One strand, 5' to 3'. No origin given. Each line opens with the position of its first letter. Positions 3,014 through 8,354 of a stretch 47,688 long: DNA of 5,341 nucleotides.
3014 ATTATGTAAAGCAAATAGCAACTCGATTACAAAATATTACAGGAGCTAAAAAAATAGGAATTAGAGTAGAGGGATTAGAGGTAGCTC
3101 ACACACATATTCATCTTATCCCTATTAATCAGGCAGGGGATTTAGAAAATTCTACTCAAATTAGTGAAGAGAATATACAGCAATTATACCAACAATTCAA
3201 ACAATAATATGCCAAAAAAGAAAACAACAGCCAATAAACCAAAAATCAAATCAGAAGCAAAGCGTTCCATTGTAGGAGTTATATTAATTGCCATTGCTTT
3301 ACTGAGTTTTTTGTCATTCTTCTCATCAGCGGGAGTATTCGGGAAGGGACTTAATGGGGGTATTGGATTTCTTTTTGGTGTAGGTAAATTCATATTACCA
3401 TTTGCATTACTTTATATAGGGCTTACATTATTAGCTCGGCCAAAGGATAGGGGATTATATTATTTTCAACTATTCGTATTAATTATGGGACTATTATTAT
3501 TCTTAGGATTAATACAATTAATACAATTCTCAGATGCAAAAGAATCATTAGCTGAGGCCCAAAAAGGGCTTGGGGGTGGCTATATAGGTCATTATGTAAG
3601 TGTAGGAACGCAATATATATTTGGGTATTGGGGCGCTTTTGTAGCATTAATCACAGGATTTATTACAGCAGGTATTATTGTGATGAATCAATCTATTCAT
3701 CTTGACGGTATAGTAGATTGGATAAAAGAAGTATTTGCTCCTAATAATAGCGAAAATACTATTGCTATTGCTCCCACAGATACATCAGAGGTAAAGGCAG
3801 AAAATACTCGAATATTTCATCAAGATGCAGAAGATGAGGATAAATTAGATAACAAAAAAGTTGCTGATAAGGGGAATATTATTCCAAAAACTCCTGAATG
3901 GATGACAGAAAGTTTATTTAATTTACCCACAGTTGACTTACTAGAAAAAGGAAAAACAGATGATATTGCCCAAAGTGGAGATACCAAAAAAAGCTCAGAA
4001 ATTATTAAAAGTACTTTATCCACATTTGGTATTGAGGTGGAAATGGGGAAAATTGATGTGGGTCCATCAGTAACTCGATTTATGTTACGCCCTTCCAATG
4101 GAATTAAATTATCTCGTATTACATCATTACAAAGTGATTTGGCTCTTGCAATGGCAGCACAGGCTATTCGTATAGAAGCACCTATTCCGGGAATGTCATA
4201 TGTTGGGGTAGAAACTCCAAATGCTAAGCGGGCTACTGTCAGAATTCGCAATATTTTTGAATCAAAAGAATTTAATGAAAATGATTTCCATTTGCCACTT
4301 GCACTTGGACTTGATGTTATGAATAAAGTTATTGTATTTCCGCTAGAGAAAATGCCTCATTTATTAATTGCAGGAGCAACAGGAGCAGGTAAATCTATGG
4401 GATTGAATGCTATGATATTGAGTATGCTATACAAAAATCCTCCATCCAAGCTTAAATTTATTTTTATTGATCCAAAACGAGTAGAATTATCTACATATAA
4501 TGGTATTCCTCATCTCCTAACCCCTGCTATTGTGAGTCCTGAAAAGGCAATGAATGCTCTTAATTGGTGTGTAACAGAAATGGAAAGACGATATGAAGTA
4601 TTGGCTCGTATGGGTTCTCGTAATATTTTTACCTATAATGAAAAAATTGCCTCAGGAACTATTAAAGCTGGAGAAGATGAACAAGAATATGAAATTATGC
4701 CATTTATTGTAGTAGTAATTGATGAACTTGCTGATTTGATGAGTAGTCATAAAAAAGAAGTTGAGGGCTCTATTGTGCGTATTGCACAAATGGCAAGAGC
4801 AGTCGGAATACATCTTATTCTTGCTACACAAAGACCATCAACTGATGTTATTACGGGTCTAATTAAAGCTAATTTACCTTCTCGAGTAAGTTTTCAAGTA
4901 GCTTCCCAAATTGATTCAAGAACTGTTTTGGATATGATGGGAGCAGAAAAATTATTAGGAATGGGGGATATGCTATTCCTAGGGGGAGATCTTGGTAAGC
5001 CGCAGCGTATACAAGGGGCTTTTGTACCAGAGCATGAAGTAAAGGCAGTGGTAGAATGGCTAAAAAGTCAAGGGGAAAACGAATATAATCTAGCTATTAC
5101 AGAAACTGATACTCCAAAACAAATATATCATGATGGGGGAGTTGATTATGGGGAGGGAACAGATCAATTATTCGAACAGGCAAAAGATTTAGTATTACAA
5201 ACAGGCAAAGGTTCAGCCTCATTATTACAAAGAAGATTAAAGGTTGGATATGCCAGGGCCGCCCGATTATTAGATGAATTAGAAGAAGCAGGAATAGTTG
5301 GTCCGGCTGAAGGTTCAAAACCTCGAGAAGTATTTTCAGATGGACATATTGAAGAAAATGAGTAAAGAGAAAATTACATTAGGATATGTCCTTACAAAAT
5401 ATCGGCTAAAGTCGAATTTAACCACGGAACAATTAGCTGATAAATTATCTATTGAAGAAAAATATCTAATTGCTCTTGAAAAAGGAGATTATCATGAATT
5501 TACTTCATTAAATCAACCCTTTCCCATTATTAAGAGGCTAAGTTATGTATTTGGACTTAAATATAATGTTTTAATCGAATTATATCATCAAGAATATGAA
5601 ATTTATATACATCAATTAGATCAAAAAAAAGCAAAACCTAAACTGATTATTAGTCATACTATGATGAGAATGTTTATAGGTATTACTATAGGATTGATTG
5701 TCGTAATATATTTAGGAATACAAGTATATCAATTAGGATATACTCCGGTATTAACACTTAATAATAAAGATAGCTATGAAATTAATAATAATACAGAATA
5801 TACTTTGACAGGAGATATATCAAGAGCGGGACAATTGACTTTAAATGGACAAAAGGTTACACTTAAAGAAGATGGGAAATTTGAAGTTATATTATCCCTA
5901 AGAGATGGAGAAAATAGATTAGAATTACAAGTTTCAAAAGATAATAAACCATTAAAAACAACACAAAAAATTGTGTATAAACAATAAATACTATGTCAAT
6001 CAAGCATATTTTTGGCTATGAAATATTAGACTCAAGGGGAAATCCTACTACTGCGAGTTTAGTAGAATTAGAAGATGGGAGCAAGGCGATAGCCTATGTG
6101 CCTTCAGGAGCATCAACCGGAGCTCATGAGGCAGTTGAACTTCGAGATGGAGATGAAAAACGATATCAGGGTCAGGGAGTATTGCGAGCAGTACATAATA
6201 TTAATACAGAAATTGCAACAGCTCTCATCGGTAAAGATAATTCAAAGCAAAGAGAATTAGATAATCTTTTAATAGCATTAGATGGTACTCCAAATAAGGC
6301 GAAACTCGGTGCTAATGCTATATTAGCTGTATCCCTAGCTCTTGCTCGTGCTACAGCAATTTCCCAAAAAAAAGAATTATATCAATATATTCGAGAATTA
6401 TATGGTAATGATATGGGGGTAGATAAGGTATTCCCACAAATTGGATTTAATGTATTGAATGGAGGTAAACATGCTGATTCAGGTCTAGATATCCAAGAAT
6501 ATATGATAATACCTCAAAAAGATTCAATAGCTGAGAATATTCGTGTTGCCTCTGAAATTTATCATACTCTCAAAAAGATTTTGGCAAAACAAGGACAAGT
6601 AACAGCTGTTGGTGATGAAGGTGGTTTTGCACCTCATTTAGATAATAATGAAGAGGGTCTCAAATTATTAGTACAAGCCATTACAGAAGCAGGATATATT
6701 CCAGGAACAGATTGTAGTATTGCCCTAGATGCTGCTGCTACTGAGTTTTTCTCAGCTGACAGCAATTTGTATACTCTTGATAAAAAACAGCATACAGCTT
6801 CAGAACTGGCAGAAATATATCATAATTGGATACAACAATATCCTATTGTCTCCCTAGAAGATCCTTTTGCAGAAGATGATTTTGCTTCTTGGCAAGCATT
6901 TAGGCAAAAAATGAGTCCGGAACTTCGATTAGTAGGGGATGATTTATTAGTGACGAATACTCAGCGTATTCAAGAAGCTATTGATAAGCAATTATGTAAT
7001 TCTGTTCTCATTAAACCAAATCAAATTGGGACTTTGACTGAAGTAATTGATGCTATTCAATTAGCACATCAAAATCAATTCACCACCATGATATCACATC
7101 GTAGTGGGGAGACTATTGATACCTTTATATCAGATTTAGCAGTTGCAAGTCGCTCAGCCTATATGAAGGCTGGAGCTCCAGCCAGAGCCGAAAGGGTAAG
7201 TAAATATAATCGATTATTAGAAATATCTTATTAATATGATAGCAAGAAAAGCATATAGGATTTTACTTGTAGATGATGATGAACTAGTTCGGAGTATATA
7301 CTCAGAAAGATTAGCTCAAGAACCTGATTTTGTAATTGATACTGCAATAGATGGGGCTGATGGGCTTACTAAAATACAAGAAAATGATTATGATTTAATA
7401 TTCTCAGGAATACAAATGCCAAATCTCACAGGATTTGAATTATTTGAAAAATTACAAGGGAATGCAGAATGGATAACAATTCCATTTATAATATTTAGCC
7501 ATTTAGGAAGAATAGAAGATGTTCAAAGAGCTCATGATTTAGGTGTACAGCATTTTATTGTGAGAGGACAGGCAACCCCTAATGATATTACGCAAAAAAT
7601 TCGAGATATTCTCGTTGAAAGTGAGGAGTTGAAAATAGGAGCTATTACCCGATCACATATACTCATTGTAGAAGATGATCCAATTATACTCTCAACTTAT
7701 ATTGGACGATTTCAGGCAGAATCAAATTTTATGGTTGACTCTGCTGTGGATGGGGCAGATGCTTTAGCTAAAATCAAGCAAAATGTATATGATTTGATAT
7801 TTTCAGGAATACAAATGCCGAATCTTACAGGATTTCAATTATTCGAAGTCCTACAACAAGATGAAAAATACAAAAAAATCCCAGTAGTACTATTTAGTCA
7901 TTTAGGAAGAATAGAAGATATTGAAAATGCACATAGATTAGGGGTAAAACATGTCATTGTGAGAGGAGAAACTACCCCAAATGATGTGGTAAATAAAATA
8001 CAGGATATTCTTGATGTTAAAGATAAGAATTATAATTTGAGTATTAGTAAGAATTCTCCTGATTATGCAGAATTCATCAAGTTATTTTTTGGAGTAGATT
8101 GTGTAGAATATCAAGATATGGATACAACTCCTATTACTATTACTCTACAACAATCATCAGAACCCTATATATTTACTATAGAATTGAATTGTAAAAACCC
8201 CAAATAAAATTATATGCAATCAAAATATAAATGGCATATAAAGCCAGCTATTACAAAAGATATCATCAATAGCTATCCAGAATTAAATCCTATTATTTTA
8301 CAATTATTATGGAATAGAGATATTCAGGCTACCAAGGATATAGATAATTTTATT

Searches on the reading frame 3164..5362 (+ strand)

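Call 6: search_protein_families(library=pfam, proteins=[window:3164-5362:+], max_evalue=0.001)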
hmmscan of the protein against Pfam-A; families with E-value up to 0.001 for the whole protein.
window:3164-5362:+ (733 aa): 5 families
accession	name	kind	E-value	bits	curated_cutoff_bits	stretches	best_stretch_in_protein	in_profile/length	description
PF01580.24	FtsK_SpoIIIE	-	6.1e-65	219.2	24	1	361-559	2-220/221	FtsK/SpoIIIE family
PF17854.6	FtsK_alpha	-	2.8e-29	101.7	22.9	1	254-353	1-101/101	FtsK alpha domain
PF09397.16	FtsK_gamma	-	3.8e-27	94.2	30.6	1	666-724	3-61/63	Ftsk gamma domain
PF12846.13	AAA_10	-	0.00014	21.5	27.5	0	395-439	19-59/362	AAA-like domain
PF13491.11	FtsK_4TM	-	0.00023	21.3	23.1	1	56-178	47-163/171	4TM region of DNA translocase FtsK/SpoIIIE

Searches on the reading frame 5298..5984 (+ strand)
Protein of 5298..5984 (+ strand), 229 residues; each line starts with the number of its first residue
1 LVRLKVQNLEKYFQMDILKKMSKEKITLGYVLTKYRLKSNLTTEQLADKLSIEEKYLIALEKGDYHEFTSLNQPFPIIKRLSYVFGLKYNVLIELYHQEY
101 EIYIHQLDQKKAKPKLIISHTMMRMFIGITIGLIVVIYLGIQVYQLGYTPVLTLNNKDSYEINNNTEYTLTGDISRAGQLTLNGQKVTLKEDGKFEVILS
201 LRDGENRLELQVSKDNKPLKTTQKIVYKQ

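Call 6: search_protein_families(library=pfam, proteins=[window:5298-5984:+], max_evalue=0.001)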
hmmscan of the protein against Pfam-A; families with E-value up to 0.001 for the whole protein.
window:5298-5984:+ (229 aa): 3 families
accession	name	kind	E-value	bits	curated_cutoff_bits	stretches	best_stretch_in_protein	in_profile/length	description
PF09136.16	Glucodextran_B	-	3.9e-08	33.5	27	1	150-225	1-79/83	Glucodextranase, domain B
PF13413.12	HTH_25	-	8.9e-07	29.1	24.6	1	32-68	2-38/62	Helix-turn-helix domain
PF12844.13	HTH_19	-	0.00012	22.3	30.2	1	29-96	1-62/64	Helix-turn-helix domain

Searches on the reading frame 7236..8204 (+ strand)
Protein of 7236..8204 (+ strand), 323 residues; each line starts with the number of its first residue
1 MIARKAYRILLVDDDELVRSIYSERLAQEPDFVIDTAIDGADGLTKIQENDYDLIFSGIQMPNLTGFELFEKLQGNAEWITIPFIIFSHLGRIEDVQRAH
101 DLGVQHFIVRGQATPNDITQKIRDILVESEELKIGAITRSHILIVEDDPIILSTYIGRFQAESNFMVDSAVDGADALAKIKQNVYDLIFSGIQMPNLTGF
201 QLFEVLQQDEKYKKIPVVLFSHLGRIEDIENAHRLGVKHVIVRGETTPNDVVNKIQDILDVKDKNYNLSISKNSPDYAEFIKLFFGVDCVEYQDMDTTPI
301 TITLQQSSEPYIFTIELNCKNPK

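Call 6: search_protein_families(library=pfam, proteins=[window:7236-8204:+], max_evalue=0.001)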
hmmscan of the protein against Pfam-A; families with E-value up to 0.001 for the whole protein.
window:7236-8204:+ (323 aa): 1 family
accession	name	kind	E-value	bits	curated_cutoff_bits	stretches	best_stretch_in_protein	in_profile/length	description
PF00072.30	Response_reg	-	5.3e-38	130.1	30.2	2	9-122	1-110/111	Response regulator receiver domain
